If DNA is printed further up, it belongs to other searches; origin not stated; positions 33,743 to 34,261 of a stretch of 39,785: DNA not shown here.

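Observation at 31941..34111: selB is coupled to a divergent IF-1-like gene rather than to selA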

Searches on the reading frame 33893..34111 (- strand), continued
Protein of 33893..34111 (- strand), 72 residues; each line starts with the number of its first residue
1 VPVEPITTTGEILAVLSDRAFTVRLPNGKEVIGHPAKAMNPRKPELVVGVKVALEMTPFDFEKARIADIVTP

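Call 32: find_homologous_proteins(query=P0090, max_evalue=0.00001)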
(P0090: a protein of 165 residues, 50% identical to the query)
Query P0090 (165 aa): 2842 proteins with E <= 0.00001 among 2995 candidates; the best 120 are listed.
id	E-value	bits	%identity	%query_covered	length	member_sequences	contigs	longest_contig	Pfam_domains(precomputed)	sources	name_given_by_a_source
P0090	6.0e-100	350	100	100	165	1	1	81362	PF01176.26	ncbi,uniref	ncbi:translation initiation factor IF-1 [Akkermansia muciniphila]|uniref:translation initiation fact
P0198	4.5e-82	292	94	88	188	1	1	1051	PF01176.26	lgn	-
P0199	6.6e-75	269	80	100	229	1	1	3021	PF01176.26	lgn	-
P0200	2.5e-74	267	94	81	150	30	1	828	PF01176.26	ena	-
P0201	3.0e-72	260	90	83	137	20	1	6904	PF01176.26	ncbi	ncbi:translation initiation factor IF-1, partial [Akkermansia sp.]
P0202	9.4e-66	239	71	100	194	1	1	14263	PF01176.26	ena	-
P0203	1.4e-63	232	88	75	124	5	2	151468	PF01176.26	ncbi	-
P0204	1.3e-62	229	100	64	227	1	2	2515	PF01176.26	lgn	-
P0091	4.1e-59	217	93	67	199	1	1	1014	PF00572.25,PF01176.26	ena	-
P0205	9.2e-59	216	96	52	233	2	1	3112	PF01176.26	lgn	-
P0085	4.1e-58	214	95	63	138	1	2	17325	PF01176.26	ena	-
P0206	6.9e-53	197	92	64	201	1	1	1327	-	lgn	-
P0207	3.3e-51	192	98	55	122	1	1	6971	PF01176.26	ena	-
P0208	2.5e-48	182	95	55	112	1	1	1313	PF01176.26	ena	-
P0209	7.7e-46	174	89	58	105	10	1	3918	PF01176.26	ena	-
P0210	2.0e-40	157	100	38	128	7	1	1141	PF01176.26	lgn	-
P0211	2.4e-37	147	55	100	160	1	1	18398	PF01176.26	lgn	-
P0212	1.9e-36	144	49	98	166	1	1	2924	PF01176.26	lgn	-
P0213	5.6e-36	142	96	44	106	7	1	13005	PF01176.26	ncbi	ncbi:MAG: translation initiation factor IF-1 [Akkermansia sp.]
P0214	5.1e-35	139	73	48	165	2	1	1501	PF01176.26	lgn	-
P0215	7.1e-35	139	72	49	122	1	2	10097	PF01176.26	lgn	-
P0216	1.1e-34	138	71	56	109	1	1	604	PF01176.26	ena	-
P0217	4.3e-34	136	75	46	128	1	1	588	PF01176.26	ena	-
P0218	4.9e-34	136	75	46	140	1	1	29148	PF01176.26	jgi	-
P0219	6.8e-34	135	56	75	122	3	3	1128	PF01176.26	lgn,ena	-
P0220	7.7e-34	135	59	73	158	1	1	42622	PF01176.26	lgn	-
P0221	2.3e-33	134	76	44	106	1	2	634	PF01176.26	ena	-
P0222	2.3e-33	134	78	44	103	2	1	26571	PF01176.26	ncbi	ncbi:MAG: translation initiation factor IF-1 [Akkermansiaceae bacterium]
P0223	2.6e-33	134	79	47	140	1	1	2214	PF01176.26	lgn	-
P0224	2.6e-33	134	72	48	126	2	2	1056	PF01176.26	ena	-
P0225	2.8e-33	133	67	58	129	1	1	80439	PF01176.26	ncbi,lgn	-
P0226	3.1e-33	133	77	44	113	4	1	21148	PF01176.26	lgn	-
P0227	3.6e-33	133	71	44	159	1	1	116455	PF01176.26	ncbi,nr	ncbi:MAG: translation initiation factor IF-1 [Verrucomicrobiota bacterium JB023]|nr:translation init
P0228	3.8e-33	133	71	50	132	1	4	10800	PF01176.26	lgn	-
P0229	4.5e-33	133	57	88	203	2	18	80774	PF01176.26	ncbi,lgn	-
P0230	5.8e-33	132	77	47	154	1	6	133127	PF01176.26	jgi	jgi:translation initiation factor IF-1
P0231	7.0e-33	132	56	68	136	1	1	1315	PF01176.26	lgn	-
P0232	7.0e-33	132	74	46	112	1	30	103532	PF01176.26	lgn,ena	-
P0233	8.0e-33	132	76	45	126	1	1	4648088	PF01176.26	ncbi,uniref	ncbi:hypothetical protein NT6N_36930 [Oceaniferula spumae]|uniref:Translation initiation factor IF-1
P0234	9.4e-33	132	76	45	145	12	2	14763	PF01176.26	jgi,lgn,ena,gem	-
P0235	9.9e-33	132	73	38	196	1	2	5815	PF01176.26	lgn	-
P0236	1.1e-32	132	62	63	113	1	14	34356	PF01176.26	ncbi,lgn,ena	-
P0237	1.1e-32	132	77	44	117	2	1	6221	PF01176.26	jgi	-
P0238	1.3e-32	131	82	40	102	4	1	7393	PF01176.26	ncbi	ncbi:MAG: translation initiation factor IF-1 [Akkermansiaceae bacterium]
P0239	1.5e-32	131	55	73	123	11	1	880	PF01176.26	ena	-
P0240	1.6e-32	131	76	45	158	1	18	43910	PF01176.26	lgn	-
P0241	1.8e-32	131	83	40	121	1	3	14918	PF01176.26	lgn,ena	-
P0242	1.8e-32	131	74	47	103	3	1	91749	PF01176.26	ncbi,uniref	ncbi:translation initiation factor IF-1 [Rubritalea tangerina]|uniref:Translation initiation factor 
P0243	1.9e-32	131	80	42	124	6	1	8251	PF01176.26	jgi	-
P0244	2.0e-32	131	83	40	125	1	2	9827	PF01176.26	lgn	-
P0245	2.2e-32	130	76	47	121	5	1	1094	PF01176.26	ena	-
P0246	2.5e-32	130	74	44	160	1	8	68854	PF01176.26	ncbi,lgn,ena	-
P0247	2.7e-32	130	73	47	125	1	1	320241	PF01176.26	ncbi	ncbi:MAG: translation initiation factor IF-1 [Akkermansiaceae bacterium]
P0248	2.7e-32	130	63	63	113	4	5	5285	PF01176.26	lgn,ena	-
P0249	3.3e-32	130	71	47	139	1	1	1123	PF01176.26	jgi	jgi:translation initiation factor IF-1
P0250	3.5e-32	130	64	63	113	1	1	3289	PF01176.26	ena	-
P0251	3.5e-32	130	74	47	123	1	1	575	PF01176.26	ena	-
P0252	4.1e-32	130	75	45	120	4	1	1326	PF01176.26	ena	-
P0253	5.7e-32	129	74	47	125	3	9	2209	PF01176.26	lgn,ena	-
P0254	6.2e-32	129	74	46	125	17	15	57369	PF01176.26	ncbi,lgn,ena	-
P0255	6.4e-32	129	74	44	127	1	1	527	PF01176.26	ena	-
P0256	7.3e-32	129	64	59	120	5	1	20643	PF01176.26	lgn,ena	-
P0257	7.8e-32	129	74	44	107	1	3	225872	PF01176.26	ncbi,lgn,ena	-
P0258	8.6e-32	129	73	47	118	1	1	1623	PF01176.26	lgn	-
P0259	8.8e-32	129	73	44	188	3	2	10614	PF01176.26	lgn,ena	-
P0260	9.0e-32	129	76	40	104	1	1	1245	PF01176.26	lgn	-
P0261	9.3e-32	128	76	47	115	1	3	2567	PF01176.26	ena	-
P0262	1.0e-31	128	63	63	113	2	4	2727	PF01176.26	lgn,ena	-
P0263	1.1e-31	128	82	40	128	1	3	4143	PF01176.26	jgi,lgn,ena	-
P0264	1.1e-31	128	76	38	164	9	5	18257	PF01176.26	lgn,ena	-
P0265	1.1e-31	128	68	58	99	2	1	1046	PF01176.26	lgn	-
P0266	1.1e-31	128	74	44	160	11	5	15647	PF01176.26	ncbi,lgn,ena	ncbi:MAG: translation initiation factor IF-1 [Akkermansiaceae bacterium]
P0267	1.2e-31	128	76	44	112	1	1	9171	PF01176.26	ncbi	-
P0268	1.2e-31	128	68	49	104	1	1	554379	PF01176.26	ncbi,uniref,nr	ncbi:translation initiation factor IF-1 [Haloferula rosea]|uniref:Translation initiation factor IF-1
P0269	1.2e-31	128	76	47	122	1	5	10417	PF01176.26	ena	-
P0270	1.3e-31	128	74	44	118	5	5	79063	PF01176.26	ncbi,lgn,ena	-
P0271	1.3e-31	128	76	47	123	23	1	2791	PF01176.26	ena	-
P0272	1.3e-31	128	72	45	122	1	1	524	PF01176.26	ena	-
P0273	1.3e-31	128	60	66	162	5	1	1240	PF01176.26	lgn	-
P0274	1.5e-31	128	79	40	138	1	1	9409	PF01176.26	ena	-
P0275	1.6e-31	128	67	53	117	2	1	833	PF01176.26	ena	-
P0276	1.7e-31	128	70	53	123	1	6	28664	PF01176.26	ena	-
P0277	1.7e-31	128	70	48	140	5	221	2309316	PF01176.26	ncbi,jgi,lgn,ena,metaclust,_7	ncbi:MAG: translation initiation factor IF-1 [Verrucomicrobiales bacterium]|jgi:translation initiati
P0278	1.8e-31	128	80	40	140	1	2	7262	PF01176.26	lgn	-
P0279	1.8e-31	127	74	44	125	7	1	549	PF01176.26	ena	-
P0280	1.9e-31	127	57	73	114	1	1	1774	PF01176.26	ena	-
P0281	1.9e-31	127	81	47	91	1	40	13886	PF01176.26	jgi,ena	jgi:translation initiation factor IF-1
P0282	2.0e-31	127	72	39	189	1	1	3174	PF01176.26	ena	-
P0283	2.5e-31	127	69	47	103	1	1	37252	PF01176.26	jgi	-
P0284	2.5e-31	127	73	45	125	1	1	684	PF01176.26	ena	-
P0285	2.7e-31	127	80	40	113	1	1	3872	PF01176.26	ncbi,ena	-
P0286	2.9e-31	127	69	53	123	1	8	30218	PF01176.26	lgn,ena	-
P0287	2.9e-31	127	62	62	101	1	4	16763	PF01176.26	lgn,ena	-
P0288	2.9e-31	127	76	44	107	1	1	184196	PF01176.26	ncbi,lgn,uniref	ncbi:translation initiation factor IF-1 [Haloferula luteola]|uniref:translation initiation factor IF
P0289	3.0e-31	127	61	62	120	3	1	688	PF01176.26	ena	-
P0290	3.1e-31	127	75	47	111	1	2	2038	PF01176.26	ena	-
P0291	3.3e-31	127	68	48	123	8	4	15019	PF01176.26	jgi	jgi:translation initiation factor IF-1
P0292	3.3e-31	127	59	68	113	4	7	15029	PF01176.26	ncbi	-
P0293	3.5e-31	127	77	44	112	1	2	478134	PF01176.26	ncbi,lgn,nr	ncbi:MAG: translation initiation factor IF-1 [Verrucomicrobia bacterium]|nr:translation initiation f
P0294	3.5e-31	127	67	58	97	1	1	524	PF01176.26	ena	-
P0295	3.6e-31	127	65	58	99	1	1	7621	PF01176.26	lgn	-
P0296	3.6e-31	127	66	60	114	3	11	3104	PF01176.26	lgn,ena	-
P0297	3.7e-31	127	76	42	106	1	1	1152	PF01176.26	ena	-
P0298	3.7e-31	127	66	60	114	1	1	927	PF01176.26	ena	-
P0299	3.9e-31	126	75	44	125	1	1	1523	PF01176.26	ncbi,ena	-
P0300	4.0e-31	126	72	47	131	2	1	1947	PF01176.26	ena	-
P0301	4.2e-31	126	54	79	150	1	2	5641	PF01176.26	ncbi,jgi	jgi:translation initiation factor IF-1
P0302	4.5e-31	126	82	40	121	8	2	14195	PF01176.26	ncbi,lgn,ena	-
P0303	4.7e-31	126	80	40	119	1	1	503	PF01176.26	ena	-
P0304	5.0e-31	126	59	68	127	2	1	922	PF01176.26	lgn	-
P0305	5.0e-31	126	80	40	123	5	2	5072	PF01176.26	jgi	jgi:translation initiation factor IF-1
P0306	5.4e-31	126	66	48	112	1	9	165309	PF01176.26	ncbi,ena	-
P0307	5.9e-31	126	61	68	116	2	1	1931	PF01176.26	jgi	jgi:translation initiation factor IF-1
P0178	6.0e-31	126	58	68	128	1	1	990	PF01176.26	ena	-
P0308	6.1e-31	126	74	47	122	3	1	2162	PF01176.26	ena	-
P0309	6.1e-31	126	80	42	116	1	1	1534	PF01176.26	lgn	-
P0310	6.5e-31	126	63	63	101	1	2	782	PF01176.26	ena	-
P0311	7.0e-31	126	72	47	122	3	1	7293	PF01176.26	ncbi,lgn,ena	-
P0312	7.3e-31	126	71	45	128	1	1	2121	PF01176.26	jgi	jgi:translation initiation factor IF-1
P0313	7.5e-31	126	58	65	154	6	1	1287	PF01176.26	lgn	-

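Call 33: find_encoding_contigs(protein=P0227, flank=4000, max_places=2)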
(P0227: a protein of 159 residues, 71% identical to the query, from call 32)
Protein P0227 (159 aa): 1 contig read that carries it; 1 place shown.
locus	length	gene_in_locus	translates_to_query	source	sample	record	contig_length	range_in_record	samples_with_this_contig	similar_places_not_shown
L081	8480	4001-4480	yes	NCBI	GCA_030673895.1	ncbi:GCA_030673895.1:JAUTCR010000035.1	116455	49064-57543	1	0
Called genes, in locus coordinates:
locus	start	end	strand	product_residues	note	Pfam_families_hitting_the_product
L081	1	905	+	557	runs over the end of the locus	PF05157:MshEN, PF00437:T2SSE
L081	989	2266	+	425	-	PF28597:T2SSF_N, PF00482:T2SSF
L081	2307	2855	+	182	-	PF07963:N_methyl, PF08334:T2SSG (faint)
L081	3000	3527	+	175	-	-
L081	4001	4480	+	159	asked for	PF01176:eIF-1a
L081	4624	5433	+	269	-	PF02673:BacA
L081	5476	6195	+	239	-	PF00565:SNase (weak)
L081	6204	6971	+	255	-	PF00977:His_biosynth, PF03060:NMO (faint)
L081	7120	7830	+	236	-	-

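Call 34: find_encoding_contigs(protein=P0242, flank=4000, max_places=3)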
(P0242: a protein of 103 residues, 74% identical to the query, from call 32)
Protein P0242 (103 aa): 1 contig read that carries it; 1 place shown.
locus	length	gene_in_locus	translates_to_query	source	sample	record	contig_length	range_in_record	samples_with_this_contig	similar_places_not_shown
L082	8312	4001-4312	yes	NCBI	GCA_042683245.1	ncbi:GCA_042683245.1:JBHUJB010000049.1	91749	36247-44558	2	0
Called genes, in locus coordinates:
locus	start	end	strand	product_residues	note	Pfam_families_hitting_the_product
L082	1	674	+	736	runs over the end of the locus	-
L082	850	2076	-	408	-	PF03435:Sacchrp_dh_NADP, PF16653:Sacchrp_dh_C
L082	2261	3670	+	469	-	PF12895:ANAPC3 (faint), PF13424:TPR_12 (faint), PF07719:TPR_2 (faint), PF13174:TPR_6 (faint), PF13428:TPR_14 (faint), PF13432:TPR_16 (faint), PF14559:TPR_19 (weak), PF14561:TPR_20 (weak), +3 more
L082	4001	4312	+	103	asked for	PF01176:eIF-1a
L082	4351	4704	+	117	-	PF00462:Glutaredoxin (weak), PF03960:ArsC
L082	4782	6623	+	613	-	PF03600:CitMHS, PF02080:TrkA_C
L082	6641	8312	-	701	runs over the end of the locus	PF13089:PP_kinase_N, PF02503:PP_kinase, PF17941:PP_kinase_C_1, PF13091:PLDc_2, PF13090:PP_kinase_C, PF13091:PLDc_2 (weak)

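Call 35: search_protein_families(library=ncbifam, proteins=[P0227, P0242, P0090, P0050, P0004, P0025, L072:5986-6213:+, L073:5989-6210:+, L058:5989-6216:+], max_evalue=0.001)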
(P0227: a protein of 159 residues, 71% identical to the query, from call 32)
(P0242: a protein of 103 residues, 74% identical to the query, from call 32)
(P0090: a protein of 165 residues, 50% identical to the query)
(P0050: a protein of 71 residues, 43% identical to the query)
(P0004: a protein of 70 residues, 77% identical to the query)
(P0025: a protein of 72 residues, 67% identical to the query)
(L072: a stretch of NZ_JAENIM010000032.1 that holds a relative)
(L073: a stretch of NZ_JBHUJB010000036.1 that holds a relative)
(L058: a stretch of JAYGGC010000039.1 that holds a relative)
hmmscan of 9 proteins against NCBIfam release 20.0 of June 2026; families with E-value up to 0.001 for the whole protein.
P0227 (159 aa): 4 families
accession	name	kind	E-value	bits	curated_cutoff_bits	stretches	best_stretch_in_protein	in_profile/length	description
TIGR00008.1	infA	equivalog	1.8e-25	88.7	61.15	1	93-157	4-68/69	translation initiation factor IF-1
TIGR00523.1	eIF-1A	equivalog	5.9e-06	26.2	102.9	1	91-157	16-81/98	translation initiation factor eIF-1A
NF003082.0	PRK04012.1-1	equivalog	3e-05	23.6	108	1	81-157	11-83/110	translation initiation factor aIF-1A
NF003084.0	PRK04012.1-3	subfamily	0.0009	19.1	91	0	89-157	17-85/104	translation initiation factor IF-1A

P0242 (103 aa): 3 families
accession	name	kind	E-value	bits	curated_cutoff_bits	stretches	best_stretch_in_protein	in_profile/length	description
TIGR00008.1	infA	equivalog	1.7e-25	88.8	61.15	1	35-101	2-68/69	translation initiation factor IF-1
TIGR00523.1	eIF-1A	equivalog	2.8e-05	24.1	102.9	1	36-101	17-81/98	translation initiation factor eIF-1A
NF003083.0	PRK04012.1-2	subfamily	0.00082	19.2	130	1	36-101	14-78/94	translation initiation factor aIF-1A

P0090 (165 aa): 4 families
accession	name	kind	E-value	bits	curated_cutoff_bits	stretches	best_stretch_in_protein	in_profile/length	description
TIGR00008.1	infA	equivalog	3.4e-28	97.4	61.15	1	97-163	2-68/69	translation initiation factor IF-1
TIGR00523.1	eIF-1A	equivalog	1.6e-05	24.8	102.9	1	97-163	16-81/98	translation initiation factor eIF-1A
NF003083.0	PRK04012.1-2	subfamily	0.00014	21.6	130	1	98-163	14-78/94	translation initiation factor aIF-1A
NF003082.0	PRK04012.1-1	equivalog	0.00091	18.8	108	0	92-163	13-83/110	translation initiation factor aIF-1A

P0050 (71 aa): 1 family
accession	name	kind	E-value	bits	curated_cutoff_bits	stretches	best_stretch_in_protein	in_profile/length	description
TIGR00008.1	infA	equivalog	1.8e-06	27.8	61.15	1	6-67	5-66/69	translation initiation factor IF-1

P0004 (70 aa): 1 family
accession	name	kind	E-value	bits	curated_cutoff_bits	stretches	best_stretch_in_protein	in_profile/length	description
TIGR00008.1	infA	equivalog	1.1e-10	41.4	61.15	1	5-66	4-65/69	translation initiation factor IF-1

P0025 (72 aa): 1 family
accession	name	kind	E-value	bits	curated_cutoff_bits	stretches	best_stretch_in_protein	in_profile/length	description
TIGR00008.1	infA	equivalog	1.2e-11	44.4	61.15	1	5-66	4-65/69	translation initiation factor IF-1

L072:5986-6213:+ (75 aa): 1 family
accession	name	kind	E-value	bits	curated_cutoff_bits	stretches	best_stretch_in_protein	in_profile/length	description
TIGR00008.1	infA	equivalog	2.4e-13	49.9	61.15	1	5-68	3-66/69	translation initiation factor IF-1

L073:5989-6210:+ (73 aa): 1 family
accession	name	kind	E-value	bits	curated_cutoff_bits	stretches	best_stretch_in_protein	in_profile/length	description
TIGR00008.1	infA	equivalog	2.9e-06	27.1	61.15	1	8-68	7-66/69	translation initiation factor IF-1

L058:5989-6216:+ (75 aa): 1 family
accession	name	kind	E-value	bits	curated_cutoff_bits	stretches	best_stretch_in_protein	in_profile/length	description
TIGR00008.1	infA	equivalog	2.1e-15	56.4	61.15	1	6-67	5-66/69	translation initiation factor IF-1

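Call 37: fold_search(model_id=the predicted structure, library=pdb)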
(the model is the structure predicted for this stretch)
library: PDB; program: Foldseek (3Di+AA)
matches with E <= 10: 1398; with E <= 0.001: 30
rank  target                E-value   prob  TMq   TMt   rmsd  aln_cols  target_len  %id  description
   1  4ql5_A                1.0e-06  1.00  0.86  0.90   1.6        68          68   24  Crystal structure of translation initiation factor IF-1 from Streptococcus pneumoniae TIGR4 (released 2014-07-02)
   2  2n8n_MODEL_1_A        1.1e-06  1.00  0.88  0.87   1.9        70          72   28  Solution structure of translation initiation factor (released 2016-10-26)
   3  9fco_I                1.5e-06  1.00  0.85  0.86   1.5        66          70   33  Structure of E. coli 30S-IF1-IF3-mRNA-Kasugamycin complex (released 2025-03-19)
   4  9h9h_X                1.7e-06  1.00  0.86  0.88   1.6        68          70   32  Complex 1 30S-IF1-IF2-IF3-GE81112 (released 2025-08-06)
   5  4ql5_B                2.2e-06  1.00  0.82  0.88   1.7        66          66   24  Crystal structure of translation initiation factor IF-1 from Streptococcus pneumoniae TIGR4 (released 2014-07-02)
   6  2n3s_MODEL_1_A        3.8e-06  1.00  0.80  0.79   1.9        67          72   34  NMR Assignments and structure of Translation initiation factor IF-1 from Burkholderia thailandensis E264. (released 2015-06-24)
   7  3i4o_B                4.5e-06  1.00  0.82  0.86   1.7        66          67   24  Crystal Structure of Translation Initiation Factor 1 from Mycobacterium tuberculosis (released 2010-02-23)
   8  3i4o_A                4.8e-06  1.00  0.81  0.85   1.8        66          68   24  Crystal Structure of Translation Initiation Factor 1 from Mycobacterium tuberculosis (released 2010-02-23)
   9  6c00_MODEL_1_A        1.1e-05  1.00  0.84  0.83   1.9        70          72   26  Solution structure of translation initiation factor 1 from Clostridium difficile (released 2019-01-16)
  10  2n78_MODEL_1_A        4.5e-05  1.00  0.74  0.74   2.5        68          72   29  NMR structure of IF1 from Pseudomonas aeruginosa (released 2016-09-07)
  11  2nch_MODEL_1_A        6.4e-05  1.00  0.75  0.63   2.7        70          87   27  Solution structure of translation initiation factor IF1 from wolbachia endosymbiont strain TRS of Brugia malay (released 2017-04-05)
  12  1hr0_W                7.7e-05  1.00  0.82  0.82   1.7        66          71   27  CRYSTAL STRUCTURE OF INITIATION FACTOR IF1 BOUND TO THE 30S RIBOSOMAL SUBUNIT (released 2001-01-24)
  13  9dcn_MODEL_1_A        9.2e-05  1.00  0.80  0.71   2.0        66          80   36  Solution structure of the translation initiation factor IF-1 from Neisseria gonorrhoeae (NCCP11945). Seattle S (released 2024-10-16)
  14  9u7r_E                2.0e-04  1.00  0.75  0.17   2.5        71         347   25  Substrate-free human 26S proteasome purified by midnolin, 20S proteasome, RPTs and RPN11 part (released 2026-04-01)
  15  2oqk                  2.9e-04  1.00  0.77  0.60   2.0        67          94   22  Crystal structure of putative Cryptosporidium parvum translation initiation factor eIF-1A (released 2007-02-13)
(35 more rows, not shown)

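Call 53: find_encoding_contigs(protein=P0254, flank=1500, max_places=10)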
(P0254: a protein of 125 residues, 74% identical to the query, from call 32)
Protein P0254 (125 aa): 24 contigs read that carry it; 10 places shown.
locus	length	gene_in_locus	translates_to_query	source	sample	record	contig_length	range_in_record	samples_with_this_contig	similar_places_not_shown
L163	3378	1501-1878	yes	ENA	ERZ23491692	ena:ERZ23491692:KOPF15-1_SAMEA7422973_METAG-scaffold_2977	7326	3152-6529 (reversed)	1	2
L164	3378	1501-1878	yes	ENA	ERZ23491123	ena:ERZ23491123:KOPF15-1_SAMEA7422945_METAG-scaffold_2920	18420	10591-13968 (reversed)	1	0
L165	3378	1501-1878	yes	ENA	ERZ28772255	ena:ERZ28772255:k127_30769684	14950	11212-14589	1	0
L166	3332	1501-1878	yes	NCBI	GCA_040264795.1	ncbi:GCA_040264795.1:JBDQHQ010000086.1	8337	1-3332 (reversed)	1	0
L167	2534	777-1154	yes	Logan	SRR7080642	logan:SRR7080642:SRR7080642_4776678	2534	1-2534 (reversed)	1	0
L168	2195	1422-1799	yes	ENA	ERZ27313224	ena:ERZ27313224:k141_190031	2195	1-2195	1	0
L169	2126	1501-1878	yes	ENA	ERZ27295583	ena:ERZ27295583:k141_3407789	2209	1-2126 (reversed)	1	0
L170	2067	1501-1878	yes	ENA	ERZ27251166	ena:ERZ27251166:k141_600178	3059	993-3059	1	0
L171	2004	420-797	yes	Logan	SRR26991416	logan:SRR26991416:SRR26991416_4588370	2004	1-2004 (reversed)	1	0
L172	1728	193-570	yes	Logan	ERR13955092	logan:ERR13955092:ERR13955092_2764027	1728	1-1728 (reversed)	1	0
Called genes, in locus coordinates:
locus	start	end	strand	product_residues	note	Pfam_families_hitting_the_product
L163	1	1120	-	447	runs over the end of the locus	PF00270:DEAD, PF04851:ResIII, PF13245:AAA_19 (faint), PF00271:Helicase_C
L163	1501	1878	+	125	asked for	PF01176:eIF-1a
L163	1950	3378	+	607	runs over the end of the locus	PF03600:CitMHS, PF02080:TrkA_C, PF03600:CitMHS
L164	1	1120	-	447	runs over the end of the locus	PF00270:DEAD, PF04851:ResIII, PF13245:AAA_19 (faint), PF00271:Helicase_C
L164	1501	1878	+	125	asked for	PF01176:eIF-1a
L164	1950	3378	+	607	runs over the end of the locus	PF03600:CitMHS, PF02080:TrkA_C, PF03600:CitMHS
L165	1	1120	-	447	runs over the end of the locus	PF00270:DEAD, PF04851:ResIII, PF13245:AAA_19 (faint), PF00271:Helicase_C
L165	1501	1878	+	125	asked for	PF01176:eIF-1a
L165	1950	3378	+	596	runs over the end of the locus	?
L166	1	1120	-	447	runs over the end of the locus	PF00270:DEAD, PF04851:ResIII, PF13245:AAA_19 (faint), PF00271:Helicase_C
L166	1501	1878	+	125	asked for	PF01176:eIF-1a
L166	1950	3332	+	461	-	?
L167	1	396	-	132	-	?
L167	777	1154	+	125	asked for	PF01176:eIF-1a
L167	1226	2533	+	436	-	?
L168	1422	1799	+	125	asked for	PF01176:eIF-1a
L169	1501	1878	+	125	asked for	PF01176:eIF-1a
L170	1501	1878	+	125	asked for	PF01176:eIF-1a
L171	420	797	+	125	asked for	PF01176:eIF-1a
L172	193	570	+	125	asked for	PF01176:eIF-1a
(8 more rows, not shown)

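Call 55: find_encoding_contigs(protein=P0268, flank=2500, max_places=2)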
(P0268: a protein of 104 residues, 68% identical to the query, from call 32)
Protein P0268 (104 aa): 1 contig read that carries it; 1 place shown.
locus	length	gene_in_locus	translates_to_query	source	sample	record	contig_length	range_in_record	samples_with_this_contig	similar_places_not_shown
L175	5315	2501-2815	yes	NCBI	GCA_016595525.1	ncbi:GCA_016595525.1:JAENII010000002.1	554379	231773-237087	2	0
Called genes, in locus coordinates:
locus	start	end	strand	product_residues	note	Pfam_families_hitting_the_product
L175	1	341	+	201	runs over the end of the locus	PF01553:Acyltransferase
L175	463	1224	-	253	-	PF03372:Exo_endo_phos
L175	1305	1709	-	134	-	PF00380:Ribosomal_S9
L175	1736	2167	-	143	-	PF00572:Ribosomal_L13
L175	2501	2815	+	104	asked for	PF01176:eIF-1a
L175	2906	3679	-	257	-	PF02616:SMC_ScpA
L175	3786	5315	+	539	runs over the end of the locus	-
